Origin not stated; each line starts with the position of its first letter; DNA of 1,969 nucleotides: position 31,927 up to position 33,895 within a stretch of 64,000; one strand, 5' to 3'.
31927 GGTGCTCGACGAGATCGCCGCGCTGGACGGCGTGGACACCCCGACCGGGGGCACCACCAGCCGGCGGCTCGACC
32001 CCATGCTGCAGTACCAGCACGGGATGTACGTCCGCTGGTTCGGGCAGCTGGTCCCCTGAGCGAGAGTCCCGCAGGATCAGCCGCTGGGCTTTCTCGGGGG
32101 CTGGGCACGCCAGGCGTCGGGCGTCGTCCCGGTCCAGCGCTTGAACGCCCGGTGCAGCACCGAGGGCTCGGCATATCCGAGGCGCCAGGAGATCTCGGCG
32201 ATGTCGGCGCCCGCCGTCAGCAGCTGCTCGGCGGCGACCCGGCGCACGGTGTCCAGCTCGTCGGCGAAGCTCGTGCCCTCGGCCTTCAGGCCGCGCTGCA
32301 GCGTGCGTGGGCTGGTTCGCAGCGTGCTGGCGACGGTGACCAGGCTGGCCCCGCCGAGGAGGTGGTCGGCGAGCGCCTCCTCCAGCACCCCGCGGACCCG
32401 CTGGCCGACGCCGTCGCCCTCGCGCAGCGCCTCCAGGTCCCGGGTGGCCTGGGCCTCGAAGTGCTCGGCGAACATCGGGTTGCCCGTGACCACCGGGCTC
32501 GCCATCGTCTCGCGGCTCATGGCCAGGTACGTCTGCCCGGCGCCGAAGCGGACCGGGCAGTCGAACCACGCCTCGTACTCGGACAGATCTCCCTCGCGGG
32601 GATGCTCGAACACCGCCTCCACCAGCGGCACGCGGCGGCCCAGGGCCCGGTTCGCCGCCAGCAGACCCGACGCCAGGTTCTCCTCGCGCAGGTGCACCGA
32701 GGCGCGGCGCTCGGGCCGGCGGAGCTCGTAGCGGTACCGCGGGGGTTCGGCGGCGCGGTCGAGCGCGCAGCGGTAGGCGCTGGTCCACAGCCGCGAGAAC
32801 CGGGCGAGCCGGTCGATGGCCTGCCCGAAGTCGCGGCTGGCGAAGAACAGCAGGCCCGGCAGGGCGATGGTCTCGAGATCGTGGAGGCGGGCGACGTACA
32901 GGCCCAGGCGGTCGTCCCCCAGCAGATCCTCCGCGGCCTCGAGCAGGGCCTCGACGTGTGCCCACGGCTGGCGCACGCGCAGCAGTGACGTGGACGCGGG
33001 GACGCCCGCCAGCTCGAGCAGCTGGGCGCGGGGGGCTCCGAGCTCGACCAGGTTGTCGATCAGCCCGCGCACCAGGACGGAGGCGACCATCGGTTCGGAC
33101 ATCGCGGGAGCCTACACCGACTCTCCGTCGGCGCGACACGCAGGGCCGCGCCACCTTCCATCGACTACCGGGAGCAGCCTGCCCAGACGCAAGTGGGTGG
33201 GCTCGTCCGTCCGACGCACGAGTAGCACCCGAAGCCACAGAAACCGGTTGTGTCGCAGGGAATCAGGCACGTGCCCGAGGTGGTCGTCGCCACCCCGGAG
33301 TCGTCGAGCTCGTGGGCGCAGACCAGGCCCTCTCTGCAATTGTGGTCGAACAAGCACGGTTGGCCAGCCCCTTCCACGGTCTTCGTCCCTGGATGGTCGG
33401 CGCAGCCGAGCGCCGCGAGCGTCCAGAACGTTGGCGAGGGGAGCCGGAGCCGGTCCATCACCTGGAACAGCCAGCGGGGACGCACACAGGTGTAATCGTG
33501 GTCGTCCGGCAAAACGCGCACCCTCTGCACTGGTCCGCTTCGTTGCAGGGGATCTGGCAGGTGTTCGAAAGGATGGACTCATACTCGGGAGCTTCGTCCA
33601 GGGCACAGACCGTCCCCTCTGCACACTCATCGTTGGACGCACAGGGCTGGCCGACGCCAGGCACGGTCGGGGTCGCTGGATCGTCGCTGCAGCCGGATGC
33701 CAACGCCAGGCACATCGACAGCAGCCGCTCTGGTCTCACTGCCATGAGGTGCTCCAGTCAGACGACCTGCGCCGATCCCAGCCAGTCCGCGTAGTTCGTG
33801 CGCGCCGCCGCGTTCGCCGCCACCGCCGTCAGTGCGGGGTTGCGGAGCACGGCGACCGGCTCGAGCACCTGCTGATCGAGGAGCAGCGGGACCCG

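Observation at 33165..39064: Seven-gene minus-strand operon linking a Ser/Thr kinase to a Ca-binding patatin phospholipase, a permuted papain-fold protein and two secreted Cys-rich lipoproteins.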

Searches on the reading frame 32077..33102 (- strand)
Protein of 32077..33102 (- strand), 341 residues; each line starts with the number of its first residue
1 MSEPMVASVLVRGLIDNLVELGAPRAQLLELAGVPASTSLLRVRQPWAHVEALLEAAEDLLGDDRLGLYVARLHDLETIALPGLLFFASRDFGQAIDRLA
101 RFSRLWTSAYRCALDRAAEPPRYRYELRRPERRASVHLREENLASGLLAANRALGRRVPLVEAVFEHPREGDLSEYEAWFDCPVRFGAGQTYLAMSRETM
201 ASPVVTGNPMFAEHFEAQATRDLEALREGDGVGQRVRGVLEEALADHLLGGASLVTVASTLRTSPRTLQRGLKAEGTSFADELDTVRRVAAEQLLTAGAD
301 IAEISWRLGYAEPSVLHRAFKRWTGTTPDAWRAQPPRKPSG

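Call 4: search_protein_families(library=pfam, proteins=[window:32077-33102:-], max_evalue=0.01)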
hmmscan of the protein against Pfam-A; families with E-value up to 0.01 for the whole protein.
window:32077-33102:- (341 aa): 3 families
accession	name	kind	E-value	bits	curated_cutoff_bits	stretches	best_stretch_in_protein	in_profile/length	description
PF12625.12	Arabinose_bd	-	3.2e-28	99.5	27.6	1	22-204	1-185/185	Arabinose-binding domain of AraC transcription regulator, N-term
PF12833.13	HTH_18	-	2.4e-17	63.4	33.6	1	258-333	2-79/80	Helix-turn-helix domain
PF00165.29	HTH_AraC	-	1.1e-07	32.2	26.6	1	301-332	11-41/42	Bacterial regulatory helix-turn-helix proteins, AraC family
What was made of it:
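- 32077..33102 (-): AraC-family regulator of 341 aa, 62 nt downstream. It is not part of the conserved unit. Arabinose_bd 99.5 bits and HTH_18 63.4 bits (call 4).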

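Call 5: search_protein_families(library=ncbifam, proteins=[window:32077-33102:-], max_evalue=0.01)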
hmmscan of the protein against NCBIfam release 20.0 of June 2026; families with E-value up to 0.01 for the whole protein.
window:32077-33102:- (341 aa): 16 families
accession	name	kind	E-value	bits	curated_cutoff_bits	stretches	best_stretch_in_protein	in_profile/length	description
NF049968.1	QhpR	equivalog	2.1e-46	158.3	250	1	50-332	5-284/284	AraC-like transcriptional regulator QhpR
NF050186.1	TransRegGliRPseudo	equivalog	1.1e-34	120.3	570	1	42-334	44-336/338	AraC family transcriptional regulator GliR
NF053784.1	TranRegCyprAlk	equivalog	2.1e-14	53.7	500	1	53-333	56-335/336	transcriptional regulator CypR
NF006902.0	PRK09393.1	equivalog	4.1e-06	26.2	425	1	240-334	225-321/327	transcriptional regulator FtrA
NF011732.0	PRK15185.1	equivalog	1.3e-05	24.6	354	1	254-331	225-303/309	transcriptional regulator HilD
TIGR04094.1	adjacent_YSIRK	equivalog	1.5e-05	24.1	200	1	284-331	335-382/383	YSIRK-targeted surface antigen transcriptional regulator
NF007243.0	PRK09685.1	equivalog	3.4e-05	23.4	199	1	235-334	202-301/303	transcriptional regulator FeaR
NF052534.1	RzbtTranRegRhrA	equivalog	4e-05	23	500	1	235-332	211-308/312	rhizobactin biosynthesis transcriptional regulator RhrA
TIGR02297.1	HpaA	equivalog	0.00015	21.1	274.65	1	288-334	241-287/287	4-hydroxyphenylacetate catabolism regulatory protein HpaA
NF047455.1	TF_Staph_AryK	equivalog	0.0002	19.7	850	1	253-335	175-259/759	transcriptional regulator AryK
NF007432.1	PRK09978.1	equivalog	0.00034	19.8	500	1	252-332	159-240/274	DNA-binding transcriptional regulator GadX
NF007860.0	PRK10572.1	equivalog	0.00036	19.5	208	1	234-334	183-284/292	arabinose operon transcriptional regulator AraC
NF011733.0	PRK15186.1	equivalog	0.0024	17.3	403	1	255-331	201-278/291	AraC family transcriptional regulator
NF047788.1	TransRegPocR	equivalog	0.004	16.5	500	1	247-334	201-290/296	transcriptional regulator PocR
NF007407.0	PRK09940.1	equivalog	0.009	15.6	348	0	253-329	152-228/253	transcriptional regulator YdeO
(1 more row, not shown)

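Call 46: search_protein_families(library=padloc, proteins=[window:32077-33102:-], max_evalue=0.001)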
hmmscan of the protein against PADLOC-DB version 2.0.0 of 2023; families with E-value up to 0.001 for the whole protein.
window:32077-33102:- (341 aa): 0 families

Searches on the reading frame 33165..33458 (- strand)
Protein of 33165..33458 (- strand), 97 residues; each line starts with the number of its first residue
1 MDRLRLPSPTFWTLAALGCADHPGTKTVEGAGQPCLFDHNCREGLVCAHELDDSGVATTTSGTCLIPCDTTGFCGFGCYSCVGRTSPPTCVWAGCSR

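Call 4: search_protein_families(library=pfam, proteins=[window:33165-33458:-], max_evalue=0.01)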
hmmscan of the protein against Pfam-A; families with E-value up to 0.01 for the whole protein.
window:33165-33458:- (97 aa): 0 families

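Call 5: search_protein_families(library=ncbifam, proteins=[window:33165-33458:-], max_evalue=0.01)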
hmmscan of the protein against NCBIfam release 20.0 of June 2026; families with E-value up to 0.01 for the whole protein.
window:33165-33458:- (97 aa): 0 families

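Call 46: search_protein_families(library=padloc, proteins=[window:33165-33458:-], max_evalue=0.001)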
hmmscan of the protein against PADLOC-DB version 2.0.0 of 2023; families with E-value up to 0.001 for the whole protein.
window:33165-33458:- (97 aa): 0 families

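Call 59: search_protein_families(library=pfam, proteins=[window:33165-33458:-], max_evalue=5)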
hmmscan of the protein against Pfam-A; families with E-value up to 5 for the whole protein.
window:33165-33458:- (97 aa): 1 family
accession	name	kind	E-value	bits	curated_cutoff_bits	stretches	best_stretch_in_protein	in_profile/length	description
PF01400.30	Astacin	-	0.74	9.9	22.5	0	15-51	53-86/189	Astacin (Peptidase family M12A)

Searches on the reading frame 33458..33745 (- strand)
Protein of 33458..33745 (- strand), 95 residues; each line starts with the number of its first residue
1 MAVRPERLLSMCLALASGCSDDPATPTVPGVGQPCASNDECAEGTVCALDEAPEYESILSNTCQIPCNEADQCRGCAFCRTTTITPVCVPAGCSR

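Call 4: search_protein_families(library=pfam, proteins=[window:33458-33745:-], max_evalue=0.01)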
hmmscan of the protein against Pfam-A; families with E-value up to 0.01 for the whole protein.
window:33458-33745:- (95 aa): 1 family
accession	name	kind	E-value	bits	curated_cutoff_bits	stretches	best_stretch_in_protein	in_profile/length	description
PF02977.21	CarbpepA_inh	-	0.0015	18.7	25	0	33-47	10-24/46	Carboxypeptidase A inhibitor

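Call 5: search_protein_families(library=ncbifam, proteins=[window:33458-33745:-], max_evalue=0.01)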
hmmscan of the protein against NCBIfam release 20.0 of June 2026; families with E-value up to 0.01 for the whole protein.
window:33458-33745:- (95 aa): 1 family
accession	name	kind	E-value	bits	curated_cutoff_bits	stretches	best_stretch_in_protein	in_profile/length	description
TIGR04201.1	Myxo_Cys_RPT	repeat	0.00096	19.2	25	1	31-48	1-18/22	Cys-rich repeat-containing protein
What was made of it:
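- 33458..33745 (-): Lpp1, a 95-aa predicted Cys-rich lipoprotein, unannotated in the public record. It is a local addition. Weak sub-threshold hit to TIGR04201 Myxo_Cys_RPT (call 5).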

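Call 46: search_protein_families(library=padloc, proteins=[window:33458-33745:-], max_evalue=0.001)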
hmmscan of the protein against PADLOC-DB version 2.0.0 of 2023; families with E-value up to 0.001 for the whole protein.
window:33458-33745:- (95 aa): 0 families

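Call 59: search_protein_families(library=pfam, proteins=[window:33458-33745:-], max_evalue=5)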
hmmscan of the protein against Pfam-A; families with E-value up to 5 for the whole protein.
window:33458-33745:- (95 aa): 3 families
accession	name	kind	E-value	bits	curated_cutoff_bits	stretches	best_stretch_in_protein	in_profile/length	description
PF02977.21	CarbpepA_inh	-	0.0015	18.7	25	2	33-47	10-24/46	Carboxypeptidase A inhibitor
PF04706.18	Dickkopf_N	-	0.068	13.9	25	1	32-49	30-47/51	Dickkopf N-terminal cysteine-rich region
PF02008.25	zf-CXXC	-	0.73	10.4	26.5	0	31-63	11-43/48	CXXC zinc finger domain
